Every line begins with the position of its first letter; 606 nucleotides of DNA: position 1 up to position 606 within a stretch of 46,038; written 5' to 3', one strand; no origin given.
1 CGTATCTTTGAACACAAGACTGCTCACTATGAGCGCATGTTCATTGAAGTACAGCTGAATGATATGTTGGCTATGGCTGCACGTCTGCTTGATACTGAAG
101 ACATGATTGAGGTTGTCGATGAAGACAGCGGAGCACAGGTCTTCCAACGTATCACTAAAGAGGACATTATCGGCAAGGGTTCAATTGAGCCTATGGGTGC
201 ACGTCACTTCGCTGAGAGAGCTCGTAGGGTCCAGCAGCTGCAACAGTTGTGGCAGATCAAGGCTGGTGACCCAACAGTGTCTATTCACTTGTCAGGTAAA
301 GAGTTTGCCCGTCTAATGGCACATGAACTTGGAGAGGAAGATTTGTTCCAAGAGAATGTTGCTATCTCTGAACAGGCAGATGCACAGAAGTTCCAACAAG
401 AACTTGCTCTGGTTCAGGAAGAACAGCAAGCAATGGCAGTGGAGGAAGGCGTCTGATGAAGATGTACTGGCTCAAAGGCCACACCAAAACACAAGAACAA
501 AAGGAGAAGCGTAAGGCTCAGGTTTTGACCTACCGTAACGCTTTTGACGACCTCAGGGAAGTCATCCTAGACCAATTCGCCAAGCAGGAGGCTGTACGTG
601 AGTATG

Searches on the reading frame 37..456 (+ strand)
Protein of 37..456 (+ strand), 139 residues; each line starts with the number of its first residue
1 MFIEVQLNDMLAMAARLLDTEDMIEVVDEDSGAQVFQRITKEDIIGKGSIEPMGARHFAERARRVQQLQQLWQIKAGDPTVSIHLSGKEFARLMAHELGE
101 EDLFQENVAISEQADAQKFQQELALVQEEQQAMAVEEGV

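Call 20: search_protein_families(library=pfam, alignment_id=A1, max_evalue=0.01)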
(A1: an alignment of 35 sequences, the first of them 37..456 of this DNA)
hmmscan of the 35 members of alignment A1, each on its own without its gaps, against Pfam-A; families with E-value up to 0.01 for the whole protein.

A. member 1, window:37-456:+ (139 aa): 0 families

B. families by the number of members that match (of 35 scanned): 20 families
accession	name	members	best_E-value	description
PF05367.17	Phage_endo_I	1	1.7e-53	Phage endonuclease I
PF25735.1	Phage_L5_gp82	1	1.2e-33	Mycobacterium phage L5 gene 82 protein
PF21277.2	T6SS_VgrG3-like_C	1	4.2e-29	Type VI secretion system spike protein VgrG3-like, C-terminal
PF00476.26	DNA_pol_A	1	2.6e-19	DNA polymerase family A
PF11753.13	DUF3310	1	1.6e-17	Protein of unknwon function (DUF3310)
PF13155.12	Toprim_2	1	8.3e-11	Toprim-like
PF03796.21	DnaB_C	1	1.3e-10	DnaB-like helicase C terminal domain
PF13392.12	HNH_3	1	1.4e-07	HNH endonuclease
PF00583.31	Acetyltransf_1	1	5.7e-07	Acetyltransferase (GNAT) family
PF01367.25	5_3_exonuc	1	7.1e-07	5'-3' exonuclease, C-terminal SAM fold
PF13508.13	Acetyltransf_7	1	6e-06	Acetyltransferase (GNAT) domain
PF02739.22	5_3_exonuc_N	1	7.5e-06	5'-3' exonuclease, N-terminal resolvase-like domain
PF04545.22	Sigma70_r4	1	1.1e-05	Sigma-70, region 4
PF01751.28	Toprim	1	2.4e-05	Toprim domain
PF13662.12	Toprim_4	1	0.0001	Toprim domain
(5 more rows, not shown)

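Call 22: search_protein_families(library=phrogs, alignment_id=A1, max_evalue=0.0001)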
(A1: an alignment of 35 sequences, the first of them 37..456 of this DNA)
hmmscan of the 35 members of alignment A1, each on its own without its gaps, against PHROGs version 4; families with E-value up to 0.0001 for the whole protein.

A. member 1, window:37-456:+ (139 aa): 1 family
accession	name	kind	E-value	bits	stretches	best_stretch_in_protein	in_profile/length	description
phrog_332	-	connector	5.9e-06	25.9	1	22-134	430-531/560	head-tail adaptor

B. families by the number of members that match (of 35 scanned): 60 families (the first 25 are shown)
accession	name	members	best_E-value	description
phrog_8094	-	1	2.1e-187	tail appendage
phrog_239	-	1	3.1e-92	DNA primase/helicase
phrog_17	-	1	4.4e-92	DNA polymerase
phrog_7592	-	1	2.1e-76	tail protein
phrog_107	-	1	3e-58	exonuclease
phrog_38076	-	1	4.6e-55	-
phrog_945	-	1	4.1e-52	endonuclease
phrog_586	-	1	2.2e-33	-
phrog_29753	-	1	2.6e-30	-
phrog_181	-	1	3e-29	endolysin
phrog_236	-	1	4.9e-27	nucleotide kinase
phrog_26249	-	1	8.6e-27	-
phrog_1249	-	1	1.4e-25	acetyltransferase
phrog_12003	-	1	1.6e-21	internal virion protein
phrog_1689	-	1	9.8e-21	nucleotide kinase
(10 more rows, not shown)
